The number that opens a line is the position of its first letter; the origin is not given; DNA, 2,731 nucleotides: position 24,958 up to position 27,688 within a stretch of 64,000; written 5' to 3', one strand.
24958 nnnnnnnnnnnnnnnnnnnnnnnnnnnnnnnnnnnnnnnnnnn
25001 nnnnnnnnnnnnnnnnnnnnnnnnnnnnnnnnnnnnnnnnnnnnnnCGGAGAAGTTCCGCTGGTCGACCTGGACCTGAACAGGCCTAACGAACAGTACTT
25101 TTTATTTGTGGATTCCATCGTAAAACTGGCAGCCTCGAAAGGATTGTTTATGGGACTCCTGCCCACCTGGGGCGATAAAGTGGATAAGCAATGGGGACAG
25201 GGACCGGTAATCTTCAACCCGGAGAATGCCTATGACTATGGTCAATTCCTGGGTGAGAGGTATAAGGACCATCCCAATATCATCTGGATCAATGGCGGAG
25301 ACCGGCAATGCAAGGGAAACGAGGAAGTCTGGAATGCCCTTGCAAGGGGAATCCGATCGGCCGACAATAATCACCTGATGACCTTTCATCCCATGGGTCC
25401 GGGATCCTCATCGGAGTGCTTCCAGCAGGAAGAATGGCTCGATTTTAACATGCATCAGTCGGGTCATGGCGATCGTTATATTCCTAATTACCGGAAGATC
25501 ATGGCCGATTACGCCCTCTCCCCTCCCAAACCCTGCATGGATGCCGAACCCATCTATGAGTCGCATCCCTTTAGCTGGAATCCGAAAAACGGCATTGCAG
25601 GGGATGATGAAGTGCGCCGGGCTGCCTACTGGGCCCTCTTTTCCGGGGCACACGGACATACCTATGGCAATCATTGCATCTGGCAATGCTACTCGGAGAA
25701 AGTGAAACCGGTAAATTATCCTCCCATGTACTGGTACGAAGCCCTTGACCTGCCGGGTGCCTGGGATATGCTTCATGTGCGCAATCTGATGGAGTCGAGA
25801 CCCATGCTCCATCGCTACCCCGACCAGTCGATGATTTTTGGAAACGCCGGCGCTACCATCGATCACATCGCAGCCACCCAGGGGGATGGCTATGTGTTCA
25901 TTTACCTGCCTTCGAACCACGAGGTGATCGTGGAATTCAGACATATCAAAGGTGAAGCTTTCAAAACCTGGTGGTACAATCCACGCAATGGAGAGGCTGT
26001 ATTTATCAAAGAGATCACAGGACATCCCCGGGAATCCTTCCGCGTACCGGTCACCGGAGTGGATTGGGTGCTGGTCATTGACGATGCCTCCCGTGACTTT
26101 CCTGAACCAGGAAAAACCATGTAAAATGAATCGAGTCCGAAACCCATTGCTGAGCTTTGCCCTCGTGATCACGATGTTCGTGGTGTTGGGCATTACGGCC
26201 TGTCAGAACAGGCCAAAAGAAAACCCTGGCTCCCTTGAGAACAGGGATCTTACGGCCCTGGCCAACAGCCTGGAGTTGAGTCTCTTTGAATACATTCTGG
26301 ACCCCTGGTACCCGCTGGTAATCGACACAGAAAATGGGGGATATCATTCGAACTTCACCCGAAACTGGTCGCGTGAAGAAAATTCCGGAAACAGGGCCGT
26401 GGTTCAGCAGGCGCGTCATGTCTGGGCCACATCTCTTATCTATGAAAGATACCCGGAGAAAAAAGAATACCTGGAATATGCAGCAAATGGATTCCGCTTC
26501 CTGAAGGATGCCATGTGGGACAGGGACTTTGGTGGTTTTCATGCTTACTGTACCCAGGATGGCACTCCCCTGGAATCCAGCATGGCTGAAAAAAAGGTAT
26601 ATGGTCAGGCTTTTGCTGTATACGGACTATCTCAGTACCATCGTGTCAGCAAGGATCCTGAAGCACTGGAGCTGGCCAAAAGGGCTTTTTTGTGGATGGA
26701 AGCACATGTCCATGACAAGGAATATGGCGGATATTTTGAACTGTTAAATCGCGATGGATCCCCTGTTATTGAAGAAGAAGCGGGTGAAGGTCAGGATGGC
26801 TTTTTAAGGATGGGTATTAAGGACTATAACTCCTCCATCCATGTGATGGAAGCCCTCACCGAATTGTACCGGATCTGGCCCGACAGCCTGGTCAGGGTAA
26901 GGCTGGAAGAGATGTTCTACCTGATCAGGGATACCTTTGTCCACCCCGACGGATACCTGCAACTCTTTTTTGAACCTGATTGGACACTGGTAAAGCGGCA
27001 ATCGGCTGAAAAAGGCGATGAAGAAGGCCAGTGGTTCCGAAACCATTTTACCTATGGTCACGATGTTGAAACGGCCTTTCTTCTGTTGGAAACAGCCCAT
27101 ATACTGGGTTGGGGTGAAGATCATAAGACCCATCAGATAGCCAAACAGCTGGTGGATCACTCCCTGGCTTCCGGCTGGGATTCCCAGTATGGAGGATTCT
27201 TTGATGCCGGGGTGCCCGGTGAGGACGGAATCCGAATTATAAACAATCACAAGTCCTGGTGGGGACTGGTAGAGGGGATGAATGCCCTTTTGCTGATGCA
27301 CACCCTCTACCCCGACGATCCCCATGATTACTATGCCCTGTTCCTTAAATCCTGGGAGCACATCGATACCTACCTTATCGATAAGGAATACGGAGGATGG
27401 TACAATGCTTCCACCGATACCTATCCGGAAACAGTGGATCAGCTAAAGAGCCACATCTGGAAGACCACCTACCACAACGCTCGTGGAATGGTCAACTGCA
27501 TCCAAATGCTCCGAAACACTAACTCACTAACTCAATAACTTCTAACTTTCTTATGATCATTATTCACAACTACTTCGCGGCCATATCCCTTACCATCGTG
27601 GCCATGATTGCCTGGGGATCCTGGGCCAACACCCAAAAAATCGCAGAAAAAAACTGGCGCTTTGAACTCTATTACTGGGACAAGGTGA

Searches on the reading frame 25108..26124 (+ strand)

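Call 30: search_protein_families(library=pfam, proteins=[window:25108-26124:+], max_evalue=0.001)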
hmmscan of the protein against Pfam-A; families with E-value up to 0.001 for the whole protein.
window:25108-26124:+ (338 aa): 2 families
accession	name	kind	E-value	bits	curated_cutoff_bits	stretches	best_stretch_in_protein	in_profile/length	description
PF13204.13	Apiosidase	-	5.4e-82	276.4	26.5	1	1-234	87-319/320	Apiosidase-like, catalytic domain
PF12904.13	Collagen_bind_2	-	2.8e-23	82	22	1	238-325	2-92/92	Putative collagen-binding domain of a collagenase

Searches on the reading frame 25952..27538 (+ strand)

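Call 30: search_protein_families(library=pfam, proteins=[window:25952-27538:+], max_evalue=0.001)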
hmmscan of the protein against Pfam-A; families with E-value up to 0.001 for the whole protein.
window:25952-27538:+ (528 aa): 1 family
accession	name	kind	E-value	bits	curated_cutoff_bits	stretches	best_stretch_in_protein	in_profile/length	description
PF07221.17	GlcNAc_2-epim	-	5.2e-30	105.3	23.4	1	144-490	14-327/347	N-acylglucosamine 2-epimerase (GlcNAc 2-epimerase)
